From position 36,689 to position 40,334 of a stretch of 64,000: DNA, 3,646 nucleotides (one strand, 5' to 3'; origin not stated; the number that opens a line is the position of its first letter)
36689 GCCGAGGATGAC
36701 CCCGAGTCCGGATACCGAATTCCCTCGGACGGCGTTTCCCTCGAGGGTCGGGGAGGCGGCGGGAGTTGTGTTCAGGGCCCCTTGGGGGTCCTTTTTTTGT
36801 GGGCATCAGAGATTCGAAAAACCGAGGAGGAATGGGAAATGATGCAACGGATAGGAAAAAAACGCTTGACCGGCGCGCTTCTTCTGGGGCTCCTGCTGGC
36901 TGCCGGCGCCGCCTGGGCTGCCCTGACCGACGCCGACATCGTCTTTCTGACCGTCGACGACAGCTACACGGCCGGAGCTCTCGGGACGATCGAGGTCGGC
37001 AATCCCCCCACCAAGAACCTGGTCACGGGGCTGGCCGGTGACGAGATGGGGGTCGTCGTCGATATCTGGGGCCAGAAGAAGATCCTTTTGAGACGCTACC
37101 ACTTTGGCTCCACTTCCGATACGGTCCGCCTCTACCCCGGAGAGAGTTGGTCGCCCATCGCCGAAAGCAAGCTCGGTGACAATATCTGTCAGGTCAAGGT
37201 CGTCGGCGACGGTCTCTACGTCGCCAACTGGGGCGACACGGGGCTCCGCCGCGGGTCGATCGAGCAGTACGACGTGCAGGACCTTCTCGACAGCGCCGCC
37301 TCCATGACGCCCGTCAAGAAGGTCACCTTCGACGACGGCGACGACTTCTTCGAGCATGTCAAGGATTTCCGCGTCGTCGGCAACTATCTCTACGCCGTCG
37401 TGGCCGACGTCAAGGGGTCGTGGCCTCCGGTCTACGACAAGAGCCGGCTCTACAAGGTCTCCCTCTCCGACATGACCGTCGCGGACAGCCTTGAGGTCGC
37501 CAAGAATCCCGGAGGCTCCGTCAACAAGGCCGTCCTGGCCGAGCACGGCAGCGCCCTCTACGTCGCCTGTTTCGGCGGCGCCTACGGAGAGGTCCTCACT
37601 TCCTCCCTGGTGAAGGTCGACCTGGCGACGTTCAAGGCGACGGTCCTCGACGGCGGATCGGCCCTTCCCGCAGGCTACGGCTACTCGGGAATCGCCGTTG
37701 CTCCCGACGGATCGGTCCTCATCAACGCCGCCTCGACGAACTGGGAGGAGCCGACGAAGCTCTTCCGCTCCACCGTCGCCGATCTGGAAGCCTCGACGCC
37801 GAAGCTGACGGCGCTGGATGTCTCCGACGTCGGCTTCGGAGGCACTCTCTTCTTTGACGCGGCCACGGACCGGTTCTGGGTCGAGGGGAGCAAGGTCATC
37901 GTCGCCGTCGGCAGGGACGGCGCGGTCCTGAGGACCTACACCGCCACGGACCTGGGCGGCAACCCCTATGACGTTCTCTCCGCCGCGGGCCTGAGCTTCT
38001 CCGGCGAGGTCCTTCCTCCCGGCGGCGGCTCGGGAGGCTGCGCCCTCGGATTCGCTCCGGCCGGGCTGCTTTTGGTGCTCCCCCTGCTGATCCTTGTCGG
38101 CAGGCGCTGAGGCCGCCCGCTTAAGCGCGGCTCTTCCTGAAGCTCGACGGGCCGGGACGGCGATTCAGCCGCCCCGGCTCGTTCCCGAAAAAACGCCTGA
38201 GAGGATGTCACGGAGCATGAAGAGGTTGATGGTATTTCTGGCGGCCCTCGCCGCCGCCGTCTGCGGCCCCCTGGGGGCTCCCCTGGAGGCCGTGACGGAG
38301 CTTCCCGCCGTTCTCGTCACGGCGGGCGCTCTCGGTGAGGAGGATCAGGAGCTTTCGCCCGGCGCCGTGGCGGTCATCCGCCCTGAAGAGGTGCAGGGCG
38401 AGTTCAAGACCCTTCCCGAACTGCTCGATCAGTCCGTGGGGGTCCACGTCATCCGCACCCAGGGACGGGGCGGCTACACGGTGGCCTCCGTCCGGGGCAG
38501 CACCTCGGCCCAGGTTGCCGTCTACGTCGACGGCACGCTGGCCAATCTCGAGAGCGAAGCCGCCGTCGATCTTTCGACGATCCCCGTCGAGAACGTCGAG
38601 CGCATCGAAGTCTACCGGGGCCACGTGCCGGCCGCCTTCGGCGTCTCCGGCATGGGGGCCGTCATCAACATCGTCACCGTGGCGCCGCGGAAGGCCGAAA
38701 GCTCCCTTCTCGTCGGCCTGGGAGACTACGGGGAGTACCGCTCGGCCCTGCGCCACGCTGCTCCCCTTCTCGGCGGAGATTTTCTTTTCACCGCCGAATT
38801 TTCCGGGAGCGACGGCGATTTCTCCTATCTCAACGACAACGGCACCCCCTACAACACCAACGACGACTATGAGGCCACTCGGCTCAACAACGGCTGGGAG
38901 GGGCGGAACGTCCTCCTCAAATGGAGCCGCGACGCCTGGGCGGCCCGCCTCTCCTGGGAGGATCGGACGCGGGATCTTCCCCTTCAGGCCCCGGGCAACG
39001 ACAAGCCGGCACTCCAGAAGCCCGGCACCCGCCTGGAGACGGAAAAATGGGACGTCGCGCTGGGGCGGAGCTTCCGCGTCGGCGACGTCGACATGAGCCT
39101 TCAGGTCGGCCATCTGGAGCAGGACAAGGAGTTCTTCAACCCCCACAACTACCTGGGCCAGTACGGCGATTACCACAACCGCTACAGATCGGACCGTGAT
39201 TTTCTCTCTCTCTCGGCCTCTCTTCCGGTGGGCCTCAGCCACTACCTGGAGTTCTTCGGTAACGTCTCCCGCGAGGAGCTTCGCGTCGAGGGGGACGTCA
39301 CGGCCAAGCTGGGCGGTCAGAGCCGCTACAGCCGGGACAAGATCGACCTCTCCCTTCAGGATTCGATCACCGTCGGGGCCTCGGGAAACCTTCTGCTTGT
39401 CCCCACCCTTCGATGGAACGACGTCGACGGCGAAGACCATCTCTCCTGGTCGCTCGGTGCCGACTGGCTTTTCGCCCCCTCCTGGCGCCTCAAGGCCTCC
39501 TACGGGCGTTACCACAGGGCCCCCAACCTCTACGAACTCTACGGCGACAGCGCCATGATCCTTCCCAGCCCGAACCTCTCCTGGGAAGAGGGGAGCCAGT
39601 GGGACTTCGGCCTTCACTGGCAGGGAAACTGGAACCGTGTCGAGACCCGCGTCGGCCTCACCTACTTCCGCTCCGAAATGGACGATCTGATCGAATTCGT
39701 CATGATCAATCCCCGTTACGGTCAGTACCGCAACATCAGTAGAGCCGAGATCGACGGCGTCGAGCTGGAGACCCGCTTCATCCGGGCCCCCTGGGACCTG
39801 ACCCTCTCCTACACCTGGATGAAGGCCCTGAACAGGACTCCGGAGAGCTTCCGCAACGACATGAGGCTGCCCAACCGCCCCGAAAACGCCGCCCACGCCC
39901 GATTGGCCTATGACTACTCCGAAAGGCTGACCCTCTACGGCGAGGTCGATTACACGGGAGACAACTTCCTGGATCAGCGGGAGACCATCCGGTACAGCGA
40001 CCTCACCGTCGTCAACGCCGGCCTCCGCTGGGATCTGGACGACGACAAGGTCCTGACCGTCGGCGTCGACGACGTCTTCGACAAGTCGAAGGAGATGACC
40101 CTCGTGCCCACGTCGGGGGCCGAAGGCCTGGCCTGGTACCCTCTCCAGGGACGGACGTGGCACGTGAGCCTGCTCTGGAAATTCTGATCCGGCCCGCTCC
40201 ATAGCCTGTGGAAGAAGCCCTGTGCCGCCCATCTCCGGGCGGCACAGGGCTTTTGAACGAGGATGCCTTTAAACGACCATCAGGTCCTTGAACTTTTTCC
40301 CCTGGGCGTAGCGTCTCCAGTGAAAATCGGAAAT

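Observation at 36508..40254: Cobalamin-riboswitch operon pairs a TonB-dependent receptor with an unknown surface protein (BtuG-like role?)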

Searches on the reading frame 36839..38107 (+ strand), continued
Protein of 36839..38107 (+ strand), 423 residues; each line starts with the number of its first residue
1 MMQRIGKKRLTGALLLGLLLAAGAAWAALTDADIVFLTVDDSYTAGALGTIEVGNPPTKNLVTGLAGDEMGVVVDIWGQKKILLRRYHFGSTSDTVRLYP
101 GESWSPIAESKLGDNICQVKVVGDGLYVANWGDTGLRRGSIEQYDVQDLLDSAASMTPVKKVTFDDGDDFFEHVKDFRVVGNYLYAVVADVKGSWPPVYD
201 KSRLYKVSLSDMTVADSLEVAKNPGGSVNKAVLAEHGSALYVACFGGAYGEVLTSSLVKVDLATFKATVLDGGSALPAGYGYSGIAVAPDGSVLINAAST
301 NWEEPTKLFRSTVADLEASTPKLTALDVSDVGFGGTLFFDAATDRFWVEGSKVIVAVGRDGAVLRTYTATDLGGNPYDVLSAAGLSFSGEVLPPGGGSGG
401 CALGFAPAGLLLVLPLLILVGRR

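Call 72: find_encoding_contigs(protein=P0031, flank=5000, max_places=1)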
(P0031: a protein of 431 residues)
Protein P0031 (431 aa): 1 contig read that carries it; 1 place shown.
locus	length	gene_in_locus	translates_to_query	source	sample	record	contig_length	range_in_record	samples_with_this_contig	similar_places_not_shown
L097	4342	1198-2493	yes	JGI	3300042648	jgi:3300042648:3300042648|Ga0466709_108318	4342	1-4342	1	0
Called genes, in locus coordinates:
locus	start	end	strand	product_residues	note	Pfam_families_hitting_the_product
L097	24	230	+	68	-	PF02472:ExbD (weak)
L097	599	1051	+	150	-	PF03544:TonB_C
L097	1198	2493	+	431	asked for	-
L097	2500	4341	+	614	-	?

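Call 75: search_protein_families(library=pfam, proteins=[L097:2500-4341:+, L096:3561-6635:+, L096:6635-8563:+, L005:9461-10531:+, L001:13503-14180:+], max_evalue=0.01)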
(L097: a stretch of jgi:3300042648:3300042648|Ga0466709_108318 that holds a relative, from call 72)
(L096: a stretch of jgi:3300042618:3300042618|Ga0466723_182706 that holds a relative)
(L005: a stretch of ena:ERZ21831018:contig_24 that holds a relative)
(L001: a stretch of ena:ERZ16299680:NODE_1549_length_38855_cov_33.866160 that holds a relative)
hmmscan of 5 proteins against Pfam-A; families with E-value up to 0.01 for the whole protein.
L097:2500-4341:+ (614 aa): 2 families
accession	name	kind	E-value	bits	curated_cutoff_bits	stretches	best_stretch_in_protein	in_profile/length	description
PF00593.30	TonB_dep_Rec_b-barrel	-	7e-33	115.6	27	1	269-603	19-376/436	TonB dependent receptor-like, beta-barrel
PF07715.20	Plug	-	1.9e-18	67.4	23.9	1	79-183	3-107/107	TonB-dependent Receptor Plug Domain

L096:3561-6635:+ (1025 aa): 1 family
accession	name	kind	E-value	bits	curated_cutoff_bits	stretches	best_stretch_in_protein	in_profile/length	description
PF18889.6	Beta_helix_3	-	0.00021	22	27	2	263-284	1-19/20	Beta helix repeat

L096:6635-8563:+ (643 aa): 0 families

L005:9461-10531:+ (357 aa): 1 family
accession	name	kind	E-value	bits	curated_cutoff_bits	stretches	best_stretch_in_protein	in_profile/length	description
PF01497.23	Peripla_BP_2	-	4.5e-05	23.4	27.5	1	110-277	1-160/235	Periplasmic binding protein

L001:13503-14180:+ (226 aa): 0 families

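Call 90: search_protein_families(library=pfam, proteins=[P0015, P0018, P0023, P0019, P0021, P0025, P0029], max_evalue=0.01)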
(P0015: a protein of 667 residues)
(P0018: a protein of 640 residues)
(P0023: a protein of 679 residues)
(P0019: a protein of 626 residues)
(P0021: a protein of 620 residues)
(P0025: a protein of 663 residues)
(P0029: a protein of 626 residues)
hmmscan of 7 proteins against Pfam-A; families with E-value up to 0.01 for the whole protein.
P0015 (667 aa): 1 family
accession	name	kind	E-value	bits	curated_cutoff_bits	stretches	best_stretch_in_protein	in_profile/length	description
PF24681.1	Kelch_KLHDC2_KLHL20_DRC7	-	0.0011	18.7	50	1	202-298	62-152/221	KLHDC2/KLHL20/DRC7 Kelch-repeats domain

P0018 (640 aa): 0 families

P0023 (679 aa): 0 families

P0019 (626 aa): 1 family
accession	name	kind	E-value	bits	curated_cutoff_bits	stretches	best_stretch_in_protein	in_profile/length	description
PF24681.1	Kelch_KLHDC2_KLHL20_DRC7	-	0.0041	16.9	50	0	209-293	97-175/221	KLHDC2/KLHL20/DRC7 Kelch-repeats domain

P0021 (620 aa): 2 families
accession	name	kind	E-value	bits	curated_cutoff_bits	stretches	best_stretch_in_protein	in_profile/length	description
PF24681.1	Kelch_KLHDC2_KLHL20_DRC7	-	0.0038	17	50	1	201-304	80-176/221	KLHDC2/KLHL20/DRC7 Kelch-repeats domain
PF13854.13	Kelch_HCF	-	0.0093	15.7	113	0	278-318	62-102/345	Host cell factor, Kelch-repeats domain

P0025 (663 aa): 0 families

P0029 (626 aa): 0 families

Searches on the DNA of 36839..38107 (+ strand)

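Call 15: search_rna_families(sources=[L001, L002, L003], threshold=gathering)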
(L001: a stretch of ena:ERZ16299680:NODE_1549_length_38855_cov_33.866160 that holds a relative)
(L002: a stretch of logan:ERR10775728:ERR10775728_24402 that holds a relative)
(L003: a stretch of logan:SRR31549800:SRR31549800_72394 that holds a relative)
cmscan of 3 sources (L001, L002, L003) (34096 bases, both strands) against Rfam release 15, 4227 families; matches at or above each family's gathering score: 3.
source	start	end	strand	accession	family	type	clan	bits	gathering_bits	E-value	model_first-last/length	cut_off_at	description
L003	1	132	+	RF00174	Cobalamin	Cis-reg; riboswitch;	CL00101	75.3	31.5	5.3e-17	54-189/189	5'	Cobalamin riboswitch aptamer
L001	9705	9899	+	RF00174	Cobalamin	Cis-reg; riboswitch;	CL00101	63.4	31.5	1.3e-13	1-189/189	no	Cobalamin riboswitch aptamer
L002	9383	9577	+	RF00174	Cobalamin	Cis-reg; riboswitch;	CL00101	63.4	31.5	1.3e-13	1-189/189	no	Cobalamin riboswitch aptamer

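Call 44: search_rna_families(sources=[L004, L005, L006, L007, L008, L009, L010, L011, L012], threshold=gathering)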
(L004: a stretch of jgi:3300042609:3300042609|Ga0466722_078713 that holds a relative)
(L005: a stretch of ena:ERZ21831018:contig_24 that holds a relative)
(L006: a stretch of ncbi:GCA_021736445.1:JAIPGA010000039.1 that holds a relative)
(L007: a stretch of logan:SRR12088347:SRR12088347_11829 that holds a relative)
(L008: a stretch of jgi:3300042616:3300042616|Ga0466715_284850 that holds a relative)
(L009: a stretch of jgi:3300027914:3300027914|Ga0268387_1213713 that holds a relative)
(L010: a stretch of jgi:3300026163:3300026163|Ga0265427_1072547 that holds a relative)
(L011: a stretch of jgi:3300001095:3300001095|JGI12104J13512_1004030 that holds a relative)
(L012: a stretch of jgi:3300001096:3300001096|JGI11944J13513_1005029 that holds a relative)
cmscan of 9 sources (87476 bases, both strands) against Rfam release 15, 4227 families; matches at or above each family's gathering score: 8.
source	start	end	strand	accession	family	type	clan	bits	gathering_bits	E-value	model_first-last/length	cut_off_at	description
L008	5566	5763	+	RF00174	Cobalamin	Cis-reg; riboswitch;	CL00101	87.4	31.5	4.7e-20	1-189/189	no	Cobalamin riboswitch aptamer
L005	5668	5854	+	RF00174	Cobalamin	Cis-reg; riboswitch;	CL00101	86.3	31.5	9.6e-20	1-189/189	no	Cobalamin riboswitch aptamer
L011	970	1134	+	RF00174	Cobalamin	Cis-reg; riboswitch;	CL00101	85.8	31.5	1.3e-19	1-189/189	no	Cobalamin riboswitch aptamer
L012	5276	5440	+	RF00174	Cobalamin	Cis-reg; riboswitch;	CL00101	85.8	31.5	1.3e-19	1-189/189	no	Cobalamin riboswitch aptamer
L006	2907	3091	+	RF00174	Cobalamin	Cis-reg; riboswitch;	CL00101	79.3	31.5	9.5e-18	1-189/189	no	Cobalamin riboswitch aptamer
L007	2854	3038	+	RF00174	Cobalamin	Cis-reg; riboswitch;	CL00101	79.3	31.5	9.5e-18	1-189/189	no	Cobalamin riboswitch aptamer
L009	5602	5786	+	RF00174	Cobalamin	Cis-reg; riboswitch;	CL00101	77.5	31.5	3.1e-17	1-189/189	no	Cobalamin riboswitch aptamer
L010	5602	5786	+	RF00174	Cobalamin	Cis-reg; riboswitch;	CL00101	77.5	31.5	3.1e-17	1-189/189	no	Cobalamin riboswitch aptamer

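Call 73: search_rna_families(sources=[L093, L094, L095, L096, L097], threshold=gathering)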
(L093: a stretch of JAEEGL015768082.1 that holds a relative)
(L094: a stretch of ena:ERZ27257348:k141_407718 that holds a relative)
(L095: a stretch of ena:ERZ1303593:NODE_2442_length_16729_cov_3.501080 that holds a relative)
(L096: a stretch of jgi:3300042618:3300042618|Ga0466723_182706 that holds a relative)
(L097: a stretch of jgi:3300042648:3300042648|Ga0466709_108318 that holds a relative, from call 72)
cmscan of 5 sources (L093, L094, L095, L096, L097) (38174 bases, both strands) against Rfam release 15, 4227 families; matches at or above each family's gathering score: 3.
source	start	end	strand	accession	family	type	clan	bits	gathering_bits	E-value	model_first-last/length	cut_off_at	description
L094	4641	4804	+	RF00174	Cobalamin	Cis-reg; riboswitch;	CL00101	93.3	31.5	4e-22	1-189/189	no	Cobalamin riboswitch aptamer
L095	4403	4564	+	RF00174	Cobalamin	Cis-reg; riboswitch;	CL00101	86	31.5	4.9e-20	1-189/189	no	Cobalamin riboswitch aptamer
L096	881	1079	+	RF00174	Cobalamin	Cis-reg; riboswitch;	CL00101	76.9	31.5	2e-17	1-189/189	no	Cobalamin riboswitch aptamer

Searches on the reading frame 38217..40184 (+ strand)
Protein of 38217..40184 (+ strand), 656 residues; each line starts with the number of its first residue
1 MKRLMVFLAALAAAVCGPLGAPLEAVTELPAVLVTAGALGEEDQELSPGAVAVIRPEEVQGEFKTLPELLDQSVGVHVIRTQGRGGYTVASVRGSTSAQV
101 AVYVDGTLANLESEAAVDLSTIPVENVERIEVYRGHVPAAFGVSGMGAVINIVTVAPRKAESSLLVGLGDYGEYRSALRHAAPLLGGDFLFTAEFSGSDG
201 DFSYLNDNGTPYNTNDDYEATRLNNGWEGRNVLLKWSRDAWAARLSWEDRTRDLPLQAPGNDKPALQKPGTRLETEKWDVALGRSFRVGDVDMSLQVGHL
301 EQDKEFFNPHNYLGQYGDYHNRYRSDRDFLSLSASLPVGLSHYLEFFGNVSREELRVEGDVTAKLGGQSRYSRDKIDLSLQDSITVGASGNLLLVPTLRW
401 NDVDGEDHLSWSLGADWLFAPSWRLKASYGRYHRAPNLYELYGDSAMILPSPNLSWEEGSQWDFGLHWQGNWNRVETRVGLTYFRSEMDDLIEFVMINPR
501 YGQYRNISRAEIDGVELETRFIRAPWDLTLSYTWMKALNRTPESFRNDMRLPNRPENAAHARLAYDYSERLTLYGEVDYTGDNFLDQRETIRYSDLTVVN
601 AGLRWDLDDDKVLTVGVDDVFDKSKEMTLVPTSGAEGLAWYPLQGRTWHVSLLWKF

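Call 5: search_protein_families(library=pfam, proteins=[window:38217-40184:+], max_evalue=1)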
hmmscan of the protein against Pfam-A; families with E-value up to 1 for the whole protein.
window:38217-40184:+ (656 aa): 3 families
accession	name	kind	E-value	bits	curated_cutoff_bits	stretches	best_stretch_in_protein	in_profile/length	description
PF00593.30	TonB_dep_Rec_b-barrel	-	4.6e-43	149.1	27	1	197-618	38-434/436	TonB dependent receptor-like, beta-barrel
PF07715.20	Plug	-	4.7e-16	59.7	23.9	1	46-149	4-107/107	TonB-dependent Receptor Plug Domain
PF13505.12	OMP_b-brl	-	0.019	15.6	28.7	0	383-434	121-155/175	Outer membrane protein beta-barrel domain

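Call 6: search_protein_families(library=ncbifam, proteins=[window:38217-40184:+], max_evalue=1)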
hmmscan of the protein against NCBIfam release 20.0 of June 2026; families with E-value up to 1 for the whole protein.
window:38217-40184:+ (656 aa): 30 families (the best 25 are shown)
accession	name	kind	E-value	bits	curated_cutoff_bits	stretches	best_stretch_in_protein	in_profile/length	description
TIGR01779.1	TonB-B12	equivalog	4.4e-47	161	599.7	1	11-627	10-595/614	TonB-dependent vitamin B12 receptor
TIGR01783.1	TonB-siderophor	subfamily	1.5e-39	136.2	223.5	2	406-656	405-649/649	TonB-dependent siderophore receptor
TIGR01785.1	TonB-hemin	subfamily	9.9e-34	116.8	316.85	2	405-654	410-675/677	TonB-dependent heme/hemoglobin receptor family protein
NF007926.1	PRK10641.1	equivalog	1.4e-32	113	836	2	406-541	388-513/617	TonB-dependent vitamin B12 receptor BtuB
TIGR01786.1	TonB-hemlactrns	subfamily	8.5e-31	107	323.75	2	266-656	323-719/719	TonB-dependent hemoglobin/transferrin/lactoferrin family receptor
NF038079.1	TonB_sider_MxcH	equivalog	3e-28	98.3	925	2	37-180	122-265/792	TonB-dependent siderophore myxochelin receptor MxcH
NF007478.2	PRK10064.1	equivalog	1.5e-18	66.5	745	2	19-155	19-158/663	catecholate siderophore receptor CirA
NF010011.0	PRK13484.1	equivalog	3.9e-18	65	1197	2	32-169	33-173/682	IreA family TonB-dependent siderophore receptor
NF010010.0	PRK13483.1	equivalog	1.6e-17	62.8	927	2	21-155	24-163/660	ligand-gated channel protein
NF010048.1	PRK13524.1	subfamily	4.1e-16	58.6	493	2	374-656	433-744/744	FepA family TonB-dependent siderophore receptor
NF010012.0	PRK13486.1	equivalog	4.7e-15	55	924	2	9-163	4-167/696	TonB-dependent receptor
NF010038.0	PRK13513.1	equivalog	7.3e-14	51.2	942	2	19-155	25-165/659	ligand-gated channel protein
NF041535.1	TonB_rec_PqqU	equivalog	1e-13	50.5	1200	2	421-651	434-668/676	TonB-dependent receptor PqqU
NF010051.0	PRK13528.1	subfamily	9.2e-12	44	583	2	117-161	134-178/727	FepA family TonB-dependent siderophore receptor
NF053590.1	TonB_dep_TOL0244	equivalog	1.4e-11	43.8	645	2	27-185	8-170/604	TOL_0244 family TonB-dependent receptor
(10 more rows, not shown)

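Call 48: search_solved_structures(query=window:38217-40184:+, max_evalue=0.00001)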
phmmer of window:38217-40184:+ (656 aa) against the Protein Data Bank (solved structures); distinct sequences matched with E-value up to 0.00001: 18.
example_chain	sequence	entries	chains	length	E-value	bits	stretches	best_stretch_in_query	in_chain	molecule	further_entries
3rgm_A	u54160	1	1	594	2.7e-23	85.8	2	46-310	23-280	Vitamin B12 transporter BtuB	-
1nqe_A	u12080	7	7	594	4.2e-23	85.2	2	46-310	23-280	Vitamin B12 receptor | Vitamin B12 transporter btuB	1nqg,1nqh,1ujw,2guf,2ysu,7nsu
3m8b_A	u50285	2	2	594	5.1e-23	84.9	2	52-310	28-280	Vitamin B12 transporter btuB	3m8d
2gsk_A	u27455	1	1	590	5.6e-23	84.8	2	46-310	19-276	Vitamin B12 transporter btuB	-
1nqf_A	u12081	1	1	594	6.6e-23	84.5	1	46-544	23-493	Vitamin B12 receptor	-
3rgn_A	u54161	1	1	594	5.7e-22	81.4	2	46-310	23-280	Vitamin B12 transporter BtuB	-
2hdf_A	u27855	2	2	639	1.2e-16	63.9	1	32-494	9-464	Colicin I receptor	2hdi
9nn6_A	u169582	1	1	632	1.6e-16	63.4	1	33-494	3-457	Colicin I receptor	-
9gbc_A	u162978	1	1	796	2.1e-16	63.1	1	25-160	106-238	TonB-linked outer membrane receptor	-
5mzs_A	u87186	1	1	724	9.4e-09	37.8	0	40-156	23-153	Ferric enterobactin receptor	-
6r1f_A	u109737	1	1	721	9.6e-09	37.7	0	40-156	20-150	Ferric enterobactin receptor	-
6i2j_A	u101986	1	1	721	1.1e-08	37.6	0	40-156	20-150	Ferric enterobactin receptor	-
5m9b_A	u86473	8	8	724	1.3e-08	37.3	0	40-156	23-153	Ferric enterobactin receptor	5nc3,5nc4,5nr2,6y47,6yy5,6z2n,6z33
5out_A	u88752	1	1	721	1.6e-08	37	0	40-156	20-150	Ferric enterobactin receptor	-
6q5e_A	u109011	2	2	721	1.6e-08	37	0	40-156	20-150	Ferric enterobactin receptor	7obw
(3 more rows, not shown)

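Call 78: list_cluster_members(proteins=[P0001, window:38217-40184:+, window:35335-36453:+, window:40269-41426:-, window:34310-35335:+, window:41429-41707:-, window:43333-43698:-])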
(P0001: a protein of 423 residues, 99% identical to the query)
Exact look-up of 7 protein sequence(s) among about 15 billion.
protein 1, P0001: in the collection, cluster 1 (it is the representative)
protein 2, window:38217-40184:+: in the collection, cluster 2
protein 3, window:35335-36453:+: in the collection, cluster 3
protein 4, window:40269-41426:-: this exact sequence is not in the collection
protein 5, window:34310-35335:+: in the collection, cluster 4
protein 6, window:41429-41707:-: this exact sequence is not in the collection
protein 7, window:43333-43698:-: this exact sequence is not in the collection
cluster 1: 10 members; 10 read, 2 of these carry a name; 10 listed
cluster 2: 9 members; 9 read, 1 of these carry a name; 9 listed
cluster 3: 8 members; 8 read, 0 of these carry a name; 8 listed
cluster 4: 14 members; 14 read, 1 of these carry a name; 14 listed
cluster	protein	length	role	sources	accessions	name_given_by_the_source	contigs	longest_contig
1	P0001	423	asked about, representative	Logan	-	-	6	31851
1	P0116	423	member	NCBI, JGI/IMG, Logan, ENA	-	Synergist-CTERM protein sorting domain-containing protein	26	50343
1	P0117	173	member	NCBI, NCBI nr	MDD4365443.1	MAG: hypothetical protein PHF19_06835, partial [Synergistales bacterium] | hypothetical protein [Synergistales bacterium]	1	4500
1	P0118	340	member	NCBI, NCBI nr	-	-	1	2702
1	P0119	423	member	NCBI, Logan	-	-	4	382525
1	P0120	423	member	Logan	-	-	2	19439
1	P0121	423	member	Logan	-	-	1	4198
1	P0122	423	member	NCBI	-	-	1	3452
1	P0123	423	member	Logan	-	-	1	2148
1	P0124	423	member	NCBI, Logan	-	-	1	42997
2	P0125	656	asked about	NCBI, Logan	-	-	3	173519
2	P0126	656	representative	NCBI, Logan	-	-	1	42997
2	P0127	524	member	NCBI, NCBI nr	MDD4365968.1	MAG: TonB-dependent receptor, partial [Synergistales bacterium] | TonB-dependent receptor [Synergistales bacterium]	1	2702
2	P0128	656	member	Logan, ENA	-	-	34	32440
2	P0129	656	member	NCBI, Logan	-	-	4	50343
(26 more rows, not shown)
